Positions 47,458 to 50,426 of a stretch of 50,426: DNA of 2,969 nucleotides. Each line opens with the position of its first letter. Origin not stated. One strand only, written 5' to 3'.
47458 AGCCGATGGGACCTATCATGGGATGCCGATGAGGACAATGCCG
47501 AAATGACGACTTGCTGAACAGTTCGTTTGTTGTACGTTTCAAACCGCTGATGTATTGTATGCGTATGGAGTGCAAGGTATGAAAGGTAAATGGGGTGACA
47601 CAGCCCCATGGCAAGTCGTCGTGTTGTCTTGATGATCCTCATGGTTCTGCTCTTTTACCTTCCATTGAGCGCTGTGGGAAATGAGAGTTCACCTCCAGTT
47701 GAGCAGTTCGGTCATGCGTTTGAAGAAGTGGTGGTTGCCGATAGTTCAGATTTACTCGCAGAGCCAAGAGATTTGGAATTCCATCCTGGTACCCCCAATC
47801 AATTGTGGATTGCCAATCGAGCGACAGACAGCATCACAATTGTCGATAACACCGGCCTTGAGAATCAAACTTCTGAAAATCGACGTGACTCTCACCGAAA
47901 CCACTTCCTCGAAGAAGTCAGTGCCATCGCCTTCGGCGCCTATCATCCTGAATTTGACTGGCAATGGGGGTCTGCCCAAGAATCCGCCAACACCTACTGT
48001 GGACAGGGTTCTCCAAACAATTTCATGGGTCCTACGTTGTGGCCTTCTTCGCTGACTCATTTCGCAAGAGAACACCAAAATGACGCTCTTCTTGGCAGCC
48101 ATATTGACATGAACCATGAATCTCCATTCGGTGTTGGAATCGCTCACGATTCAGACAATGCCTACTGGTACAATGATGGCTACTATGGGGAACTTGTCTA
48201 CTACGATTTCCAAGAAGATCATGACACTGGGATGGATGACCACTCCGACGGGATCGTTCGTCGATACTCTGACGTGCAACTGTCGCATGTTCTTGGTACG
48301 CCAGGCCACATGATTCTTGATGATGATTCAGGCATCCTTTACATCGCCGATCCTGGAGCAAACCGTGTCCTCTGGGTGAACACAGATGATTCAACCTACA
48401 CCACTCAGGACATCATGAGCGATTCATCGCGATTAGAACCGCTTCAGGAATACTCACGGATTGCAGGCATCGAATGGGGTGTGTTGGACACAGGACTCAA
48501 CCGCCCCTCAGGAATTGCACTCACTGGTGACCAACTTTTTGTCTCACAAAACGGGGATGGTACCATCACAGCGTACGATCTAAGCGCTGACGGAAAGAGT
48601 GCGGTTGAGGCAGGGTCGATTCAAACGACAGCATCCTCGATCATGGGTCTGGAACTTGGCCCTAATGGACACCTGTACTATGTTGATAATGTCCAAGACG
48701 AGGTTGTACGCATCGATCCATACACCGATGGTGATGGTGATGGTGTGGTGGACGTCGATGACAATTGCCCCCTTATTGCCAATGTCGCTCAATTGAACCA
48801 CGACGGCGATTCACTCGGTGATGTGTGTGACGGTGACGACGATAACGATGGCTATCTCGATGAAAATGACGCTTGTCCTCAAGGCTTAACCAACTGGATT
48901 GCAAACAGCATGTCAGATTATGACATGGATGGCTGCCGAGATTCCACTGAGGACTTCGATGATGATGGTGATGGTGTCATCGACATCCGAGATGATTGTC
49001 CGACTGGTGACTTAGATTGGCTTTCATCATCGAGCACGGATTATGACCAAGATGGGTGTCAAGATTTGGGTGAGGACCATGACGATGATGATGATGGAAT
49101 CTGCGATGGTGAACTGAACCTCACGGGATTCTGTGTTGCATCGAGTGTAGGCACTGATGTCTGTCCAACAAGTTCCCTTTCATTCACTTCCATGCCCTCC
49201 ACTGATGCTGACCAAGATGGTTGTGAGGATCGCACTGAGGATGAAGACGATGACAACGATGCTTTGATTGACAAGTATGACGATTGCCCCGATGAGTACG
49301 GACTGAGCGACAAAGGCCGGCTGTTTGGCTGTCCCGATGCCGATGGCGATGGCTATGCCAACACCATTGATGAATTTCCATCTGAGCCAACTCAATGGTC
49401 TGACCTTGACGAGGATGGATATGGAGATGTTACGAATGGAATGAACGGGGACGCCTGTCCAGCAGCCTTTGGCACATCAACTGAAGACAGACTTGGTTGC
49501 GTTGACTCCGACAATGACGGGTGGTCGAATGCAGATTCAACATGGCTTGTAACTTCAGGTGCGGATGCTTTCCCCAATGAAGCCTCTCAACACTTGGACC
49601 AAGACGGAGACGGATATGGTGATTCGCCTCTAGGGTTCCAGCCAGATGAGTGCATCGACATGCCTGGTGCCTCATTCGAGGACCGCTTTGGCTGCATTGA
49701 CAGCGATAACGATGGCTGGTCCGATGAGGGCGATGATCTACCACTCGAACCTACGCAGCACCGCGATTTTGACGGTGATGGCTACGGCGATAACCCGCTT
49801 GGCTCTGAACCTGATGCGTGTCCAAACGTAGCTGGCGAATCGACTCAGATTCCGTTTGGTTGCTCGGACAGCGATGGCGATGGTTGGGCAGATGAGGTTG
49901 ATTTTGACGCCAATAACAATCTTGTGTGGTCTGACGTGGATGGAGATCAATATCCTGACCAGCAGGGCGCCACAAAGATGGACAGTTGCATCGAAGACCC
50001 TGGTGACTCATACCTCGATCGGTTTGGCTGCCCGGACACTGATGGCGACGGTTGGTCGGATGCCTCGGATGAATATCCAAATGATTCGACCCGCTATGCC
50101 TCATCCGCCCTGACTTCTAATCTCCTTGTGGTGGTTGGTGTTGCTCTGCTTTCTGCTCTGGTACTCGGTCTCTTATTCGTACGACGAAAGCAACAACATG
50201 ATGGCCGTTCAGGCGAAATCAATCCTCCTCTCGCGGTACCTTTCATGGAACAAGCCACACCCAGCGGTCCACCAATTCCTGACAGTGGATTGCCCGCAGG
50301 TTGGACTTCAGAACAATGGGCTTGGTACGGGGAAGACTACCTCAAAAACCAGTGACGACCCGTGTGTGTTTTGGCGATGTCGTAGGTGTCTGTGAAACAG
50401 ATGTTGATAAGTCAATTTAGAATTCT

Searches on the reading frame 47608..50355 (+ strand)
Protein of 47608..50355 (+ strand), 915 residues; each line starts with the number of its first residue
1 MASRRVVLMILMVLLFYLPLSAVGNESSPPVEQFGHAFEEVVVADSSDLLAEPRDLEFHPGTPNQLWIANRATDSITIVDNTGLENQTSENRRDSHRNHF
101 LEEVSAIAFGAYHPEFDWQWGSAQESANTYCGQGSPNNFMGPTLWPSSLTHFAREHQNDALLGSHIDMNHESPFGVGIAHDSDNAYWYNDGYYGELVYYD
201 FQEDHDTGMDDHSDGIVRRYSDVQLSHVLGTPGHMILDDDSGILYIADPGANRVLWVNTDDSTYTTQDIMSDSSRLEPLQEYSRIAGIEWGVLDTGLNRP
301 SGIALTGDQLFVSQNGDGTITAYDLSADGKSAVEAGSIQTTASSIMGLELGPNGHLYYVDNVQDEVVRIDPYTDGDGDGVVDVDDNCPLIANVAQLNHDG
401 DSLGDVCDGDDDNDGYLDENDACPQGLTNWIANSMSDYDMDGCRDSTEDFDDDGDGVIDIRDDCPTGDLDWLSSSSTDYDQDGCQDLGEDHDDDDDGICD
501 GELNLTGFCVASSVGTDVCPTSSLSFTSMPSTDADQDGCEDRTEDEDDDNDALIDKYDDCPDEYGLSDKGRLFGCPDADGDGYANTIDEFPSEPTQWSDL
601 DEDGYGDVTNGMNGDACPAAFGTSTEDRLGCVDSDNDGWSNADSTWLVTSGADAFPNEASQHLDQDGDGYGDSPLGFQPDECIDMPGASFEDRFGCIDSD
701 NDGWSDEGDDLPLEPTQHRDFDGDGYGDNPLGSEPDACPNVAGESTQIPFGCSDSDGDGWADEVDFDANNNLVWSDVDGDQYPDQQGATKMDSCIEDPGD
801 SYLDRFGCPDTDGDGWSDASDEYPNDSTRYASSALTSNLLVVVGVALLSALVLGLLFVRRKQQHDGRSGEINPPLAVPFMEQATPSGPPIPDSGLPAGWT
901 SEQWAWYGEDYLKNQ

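Call 27: search_protein_families(library=pfam, proteins=[window:47608-50355:+], max_evalue=0.001)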
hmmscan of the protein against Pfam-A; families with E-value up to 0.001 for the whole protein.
window:47608-50355:+ (915 aa): 1 family
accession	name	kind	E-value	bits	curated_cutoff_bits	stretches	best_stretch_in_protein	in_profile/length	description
PF02412.23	TSP_3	-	9.5e-07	28.8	25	2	373-395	14-36/36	Thrombospondin type 3 repeat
